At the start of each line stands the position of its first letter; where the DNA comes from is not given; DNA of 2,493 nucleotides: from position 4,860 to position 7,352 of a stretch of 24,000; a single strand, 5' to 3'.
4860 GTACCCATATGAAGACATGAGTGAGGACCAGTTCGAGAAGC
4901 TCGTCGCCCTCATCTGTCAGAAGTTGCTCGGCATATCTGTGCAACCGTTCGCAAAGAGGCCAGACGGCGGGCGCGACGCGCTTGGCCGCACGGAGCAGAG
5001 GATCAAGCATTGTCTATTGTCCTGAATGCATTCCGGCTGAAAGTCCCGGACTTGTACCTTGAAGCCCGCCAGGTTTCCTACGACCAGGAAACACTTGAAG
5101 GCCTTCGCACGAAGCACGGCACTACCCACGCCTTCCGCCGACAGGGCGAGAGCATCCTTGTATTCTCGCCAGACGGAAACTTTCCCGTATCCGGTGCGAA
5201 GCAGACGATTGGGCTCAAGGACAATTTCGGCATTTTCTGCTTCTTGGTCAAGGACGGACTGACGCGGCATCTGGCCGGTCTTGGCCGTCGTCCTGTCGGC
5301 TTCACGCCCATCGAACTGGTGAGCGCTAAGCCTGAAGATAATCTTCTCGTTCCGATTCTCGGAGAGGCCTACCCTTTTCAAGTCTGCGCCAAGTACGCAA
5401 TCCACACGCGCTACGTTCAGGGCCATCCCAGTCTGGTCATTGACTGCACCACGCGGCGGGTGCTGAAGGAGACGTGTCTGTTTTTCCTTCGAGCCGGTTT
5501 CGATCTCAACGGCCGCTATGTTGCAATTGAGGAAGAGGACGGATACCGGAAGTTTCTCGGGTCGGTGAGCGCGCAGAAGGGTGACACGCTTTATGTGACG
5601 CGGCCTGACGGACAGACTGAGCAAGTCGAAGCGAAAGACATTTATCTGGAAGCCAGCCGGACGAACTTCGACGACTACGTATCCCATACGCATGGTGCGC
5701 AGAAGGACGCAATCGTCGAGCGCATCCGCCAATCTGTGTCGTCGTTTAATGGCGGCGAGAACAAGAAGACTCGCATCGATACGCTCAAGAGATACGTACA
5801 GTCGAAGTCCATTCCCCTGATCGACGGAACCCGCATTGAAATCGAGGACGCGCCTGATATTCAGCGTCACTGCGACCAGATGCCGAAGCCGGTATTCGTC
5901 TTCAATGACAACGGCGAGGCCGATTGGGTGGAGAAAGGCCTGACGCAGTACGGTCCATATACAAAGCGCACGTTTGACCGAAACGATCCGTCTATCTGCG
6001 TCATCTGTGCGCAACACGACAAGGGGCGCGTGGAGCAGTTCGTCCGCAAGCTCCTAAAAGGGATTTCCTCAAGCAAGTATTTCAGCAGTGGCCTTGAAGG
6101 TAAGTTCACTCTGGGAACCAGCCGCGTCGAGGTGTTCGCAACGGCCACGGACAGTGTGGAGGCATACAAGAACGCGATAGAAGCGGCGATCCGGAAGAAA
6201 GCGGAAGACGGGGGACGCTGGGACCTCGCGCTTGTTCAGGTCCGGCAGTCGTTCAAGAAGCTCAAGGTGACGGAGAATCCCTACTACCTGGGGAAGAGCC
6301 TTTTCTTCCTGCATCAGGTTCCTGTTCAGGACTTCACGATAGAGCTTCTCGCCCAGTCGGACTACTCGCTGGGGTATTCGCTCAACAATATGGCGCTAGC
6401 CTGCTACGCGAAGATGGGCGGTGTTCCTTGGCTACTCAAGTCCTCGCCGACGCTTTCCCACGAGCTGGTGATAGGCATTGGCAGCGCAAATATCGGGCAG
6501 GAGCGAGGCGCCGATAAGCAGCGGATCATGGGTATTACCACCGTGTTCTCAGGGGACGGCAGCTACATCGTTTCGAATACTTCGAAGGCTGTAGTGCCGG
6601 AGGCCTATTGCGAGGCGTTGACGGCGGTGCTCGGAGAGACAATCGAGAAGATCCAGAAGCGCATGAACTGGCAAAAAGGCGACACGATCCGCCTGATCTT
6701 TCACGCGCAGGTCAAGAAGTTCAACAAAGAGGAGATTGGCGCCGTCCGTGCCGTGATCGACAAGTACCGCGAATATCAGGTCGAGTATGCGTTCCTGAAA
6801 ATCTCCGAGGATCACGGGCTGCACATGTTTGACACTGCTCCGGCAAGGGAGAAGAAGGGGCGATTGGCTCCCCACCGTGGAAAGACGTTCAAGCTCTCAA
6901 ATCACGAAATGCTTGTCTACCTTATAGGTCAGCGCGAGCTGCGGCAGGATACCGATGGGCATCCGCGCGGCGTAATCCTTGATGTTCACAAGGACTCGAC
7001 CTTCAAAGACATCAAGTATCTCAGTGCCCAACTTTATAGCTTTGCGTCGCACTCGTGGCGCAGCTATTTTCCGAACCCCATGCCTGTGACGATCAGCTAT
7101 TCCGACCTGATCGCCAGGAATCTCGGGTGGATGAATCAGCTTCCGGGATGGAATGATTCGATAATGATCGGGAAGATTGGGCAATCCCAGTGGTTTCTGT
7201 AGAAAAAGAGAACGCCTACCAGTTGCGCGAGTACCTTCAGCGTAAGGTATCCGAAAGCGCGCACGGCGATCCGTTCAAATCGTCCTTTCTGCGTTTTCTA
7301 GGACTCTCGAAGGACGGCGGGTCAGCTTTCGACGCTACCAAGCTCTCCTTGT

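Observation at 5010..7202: Catalytically degenerate long Argonaute (long-B-like pAgo)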

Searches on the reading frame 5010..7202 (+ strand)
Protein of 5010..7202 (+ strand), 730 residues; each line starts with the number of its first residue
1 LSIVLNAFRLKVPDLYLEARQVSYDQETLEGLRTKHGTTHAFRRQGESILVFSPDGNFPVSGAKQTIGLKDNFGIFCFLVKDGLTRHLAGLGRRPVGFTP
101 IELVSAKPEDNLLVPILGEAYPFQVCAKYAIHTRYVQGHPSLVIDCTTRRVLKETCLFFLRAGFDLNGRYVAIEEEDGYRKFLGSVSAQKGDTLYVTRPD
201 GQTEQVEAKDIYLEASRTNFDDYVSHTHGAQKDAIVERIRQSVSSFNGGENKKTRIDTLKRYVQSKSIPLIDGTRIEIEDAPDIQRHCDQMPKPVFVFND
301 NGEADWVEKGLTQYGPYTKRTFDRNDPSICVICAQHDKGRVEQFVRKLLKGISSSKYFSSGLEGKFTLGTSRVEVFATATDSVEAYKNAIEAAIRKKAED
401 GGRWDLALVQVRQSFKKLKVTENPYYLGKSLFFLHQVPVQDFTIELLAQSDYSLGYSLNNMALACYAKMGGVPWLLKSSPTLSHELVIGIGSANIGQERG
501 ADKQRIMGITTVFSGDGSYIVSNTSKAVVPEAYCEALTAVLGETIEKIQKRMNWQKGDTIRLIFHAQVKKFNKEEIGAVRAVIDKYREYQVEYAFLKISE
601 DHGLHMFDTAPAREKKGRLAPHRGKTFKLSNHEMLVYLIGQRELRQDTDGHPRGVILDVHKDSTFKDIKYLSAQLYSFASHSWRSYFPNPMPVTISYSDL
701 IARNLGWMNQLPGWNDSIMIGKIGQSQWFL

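Call 8: search_protein_families(library=pfam, proteins=[window:5010-7202:+], max_evalue=0.1)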
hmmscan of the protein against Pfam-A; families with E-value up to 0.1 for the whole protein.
window:5010-7202:+ (730 aa): 1 family
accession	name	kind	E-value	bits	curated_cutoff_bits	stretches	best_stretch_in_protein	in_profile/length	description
PF02171.23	Piwi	-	8.3e-10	38.8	28.9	1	429-705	19-297/302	Piwi domain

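Call 9: search_protein_families(library=padloc, proteins=[window:5010-7202:+], max_evalue=0.01)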
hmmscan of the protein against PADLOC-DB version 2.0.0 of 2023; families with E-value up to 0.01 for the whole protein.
window:5010-7202:+ (730 aa): 16 families
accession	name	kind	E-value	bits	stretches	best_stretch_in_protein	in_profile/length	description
PDLC02379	pAgo_II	-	1.6e-287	953.8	1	4-730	2-724/724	Class II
PDLC02436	pAgo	-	2.3e-86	288.4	1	289-715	8-452/460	-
PDLC02395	pAgo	-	4.7e-71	238.2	1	209-730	175-656/656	-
PDLC02381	pAgo_II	-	5.3e-35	119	1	267-730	183-617/617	Class II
PDLC02385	pAgo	-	7.8e-27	92.3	1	297-708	268-658/674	-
PDLC02397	pAgo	-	7e-20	69.4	1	254-703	169-561/578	-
PDLC02394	pAgo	-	2.8e-19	66.4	1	286-702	699-1095/1121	-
PDLC02377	pAgo_I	-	3e-17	60.5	1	290-712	10-447/457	Class I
PDLC02428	PprPIWI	-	1.7e-14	51.5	1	284-705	290-649/666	-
PDLC02376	pAgo_I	-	3.9e-09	34.2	2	460-703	208-436/455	Class I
PDLC02388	pAgo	-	6.9e-07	25.9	1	296-702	340-696/716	-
PDLC02396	pAgo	-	2.1e-06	24.4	1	307-703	322-664/683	-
PDLC02378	pAgo_I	-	3.6e-05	20.8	1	289-367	5-86/493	Class I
PDLC02389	pAgo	-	7.5e-05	19.3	1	421-481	456-520/733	-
PDLC02384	pAgo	-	0.00056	16.2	0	461-703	767-1011/1030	-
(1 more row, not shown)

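Call 10: search_solved_structures(query=window:5010-7202:+, max_evalue=0.01, show_alignments=3)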
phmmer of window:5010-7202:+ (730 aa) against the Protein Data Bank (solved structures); distinct sequences matched with E-value up to 0.01: 7.
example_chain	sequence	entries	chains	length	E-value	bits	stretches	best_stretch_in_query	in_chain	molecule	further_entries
23wq_f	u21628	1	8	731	0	1347.2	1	1-730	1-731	EcAgo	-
6d95_A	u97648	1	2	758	9.2e-77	261.8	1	153-730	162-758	Uncharacterized protein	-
5awh_A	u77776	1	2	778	1e-76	261.7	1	153-730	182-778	Uncharacterized protein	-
6d8a_A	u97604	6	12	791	1.1e-76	261.6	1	153-730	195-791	Uncharacterized protein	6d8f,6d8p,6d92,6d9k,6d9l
1w9h_A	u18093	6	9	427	3.6e-14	54.9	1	423-715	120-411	HYPOTHETICAL PROTEIN AF1318 | PROTEIN AF1318 | PUTATIVE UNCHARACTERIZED PROTEIN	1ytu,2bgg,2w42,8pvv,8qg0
6t5t_A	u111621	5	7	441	4e-14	54.8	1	423-715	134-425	Piwi protein AF_1318 | Piwi protein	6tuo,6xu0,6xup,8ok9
6qzk_A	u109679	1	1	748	0.0012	20.2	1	413-559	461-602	Protein argonaute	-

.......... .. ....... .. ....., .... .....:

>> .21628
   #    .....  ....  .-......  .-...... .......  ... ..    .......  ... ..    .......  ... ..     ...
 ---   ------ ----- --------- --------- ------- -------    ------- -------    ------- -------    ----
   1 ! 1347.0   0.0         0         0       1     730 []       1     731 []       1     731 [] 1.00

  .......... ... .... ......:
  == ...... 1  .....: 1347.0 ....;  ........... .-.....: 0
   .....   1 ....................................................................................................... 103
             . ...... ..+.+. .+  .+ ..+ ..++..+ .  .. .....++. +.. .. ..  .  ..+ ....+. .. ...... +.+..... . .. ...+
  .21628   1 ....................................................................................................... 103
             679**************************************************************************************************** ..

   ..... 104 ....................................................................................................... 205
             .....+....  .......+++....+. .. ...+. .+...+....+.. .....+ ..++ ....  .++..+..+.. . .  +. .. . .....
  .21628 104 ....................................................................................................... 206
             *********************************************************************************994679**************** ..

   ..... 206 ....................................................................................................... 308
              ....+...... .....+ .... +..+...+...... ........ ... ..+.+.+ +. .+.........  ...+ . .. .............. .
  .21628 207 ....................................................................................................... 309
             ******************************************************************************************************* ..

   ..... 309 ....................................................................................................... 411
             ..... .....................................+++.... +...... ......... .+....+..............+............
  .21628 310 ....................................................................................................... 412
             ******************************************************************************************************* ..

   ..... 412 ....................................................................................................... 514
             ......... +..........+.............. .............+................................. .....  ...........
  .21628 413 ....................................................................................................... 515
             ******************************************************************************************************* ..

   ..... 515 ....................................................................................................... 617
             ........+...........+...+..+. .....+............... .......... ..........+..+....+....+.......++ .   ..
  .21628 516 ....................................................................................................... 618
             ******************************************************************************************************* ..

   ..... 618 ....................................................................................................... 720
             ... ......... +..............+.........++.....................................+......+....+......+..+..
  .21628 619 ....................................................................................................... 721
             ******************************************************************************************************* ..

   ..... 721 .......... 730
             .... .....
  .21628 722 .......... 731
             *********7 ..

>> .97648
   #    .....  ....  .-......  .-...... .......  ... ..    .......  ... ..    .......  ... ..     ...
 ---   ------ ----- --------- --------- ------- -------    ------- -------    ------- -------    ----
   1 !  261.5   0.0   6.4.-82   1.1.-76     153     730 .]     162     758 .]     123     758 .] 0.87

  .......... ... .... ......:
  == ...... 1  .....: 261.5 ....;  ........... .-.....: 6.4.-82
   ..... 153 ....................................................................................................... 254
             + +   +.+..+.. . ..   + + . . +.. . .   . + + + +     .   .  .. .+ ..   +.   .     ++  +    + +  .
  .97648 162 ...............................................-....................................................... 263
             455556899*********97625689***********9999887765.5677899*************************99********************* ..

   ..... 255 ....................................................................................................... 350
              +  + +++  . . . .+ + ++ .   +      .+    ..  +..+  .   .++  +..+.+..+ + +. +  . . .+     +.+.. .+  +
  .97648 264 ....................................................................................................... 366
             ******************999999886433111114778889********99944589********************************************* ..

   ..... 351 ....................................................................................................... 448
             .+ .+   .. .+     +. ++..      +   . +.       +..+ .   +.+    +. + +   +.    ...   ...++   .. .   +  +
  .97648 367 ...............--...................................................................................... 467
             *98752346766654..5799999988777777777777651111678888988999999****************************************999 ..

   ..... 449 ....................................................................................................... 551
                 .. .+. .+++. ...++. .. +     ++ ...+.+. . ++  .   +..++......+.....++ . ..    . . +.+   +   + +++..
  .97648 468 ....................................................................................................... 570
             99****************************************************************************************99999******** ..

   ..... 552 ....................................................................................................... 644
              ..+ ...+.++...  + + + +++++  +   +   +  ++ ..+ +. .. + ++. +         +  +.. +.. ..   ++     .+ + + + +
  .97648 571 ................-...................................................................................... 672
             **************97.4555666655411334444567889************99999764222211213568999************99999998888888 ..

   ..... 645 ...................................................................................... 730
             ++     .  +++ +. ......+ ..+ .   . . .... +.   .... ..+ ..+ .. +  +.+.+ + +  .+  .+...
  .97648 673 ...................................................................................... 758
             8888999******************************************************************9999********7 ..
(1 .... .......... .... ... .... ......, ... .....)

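Call 24: find_homologous_proteins(query=window:5010-7202:+, max_evalue=1e-10)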
Query window:5010-7202:+ (730 aa): 399 proteins with E <= 1e-10 among 8000 candidates; the best 120 are listed.
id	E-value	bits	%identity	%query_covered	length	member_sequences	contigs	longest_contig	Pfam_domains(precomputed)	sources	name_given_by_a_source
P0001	0.0e+0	1686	100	100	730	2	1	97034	PF02171.24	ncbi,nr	ncbi:MAG: stem cell self-renewal protein Piwi domain-containing protein [Gammaproteobacteria bacteri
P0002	0.0e+0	1491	87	100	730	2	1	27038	PF02171.24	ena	-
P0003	0.0e+0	1489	88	100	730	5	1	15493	PF02171.24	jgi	-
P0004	0.0e+0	1489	88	100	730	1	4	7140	PF02171.24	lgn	-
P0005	0.0e+0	1489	87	100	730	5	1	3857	PF02171.24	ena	-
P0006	0.0e+0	1486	88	100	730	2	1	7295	PF02171.24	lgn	-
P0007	0.0e+0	1486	88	100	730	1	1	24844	PF02171.24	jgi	jgi:hypothetical protein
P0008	0.0e+0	1485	88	100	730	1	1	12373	PF02171.24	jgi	jgi:Piwi domain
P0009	0.0e+0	1480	87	100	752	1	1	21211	PF02171.24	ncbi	ncbi:MAG: Piwi domain-containing protein [Acidobacteriaceae bacterium]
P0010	0.0e+0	1479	87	100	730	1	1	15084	PF02171.24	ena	-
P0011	0.0e+0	1479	87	100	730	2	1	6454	PF02171.24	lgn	-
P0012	0.0e+0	1475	87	100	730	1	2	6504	PF02171.24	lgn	-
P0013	0.0e+0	1473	87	100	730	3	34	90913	PF02171.24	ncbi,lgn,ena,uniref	ncbi:Piwi domain-containing protein [uncultured Herbaspirillum sp.]|uniref:Piwi domain-containing pr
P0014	0.0e+0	1473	87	100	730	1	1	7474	PF02171.24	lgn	-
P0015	0.0e+0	1472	87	100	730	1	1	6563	PF02171.24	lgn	-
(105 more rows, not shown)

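Call 29: find_encoding_contigs(protein=P0001, flank=10000, max_places=3)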
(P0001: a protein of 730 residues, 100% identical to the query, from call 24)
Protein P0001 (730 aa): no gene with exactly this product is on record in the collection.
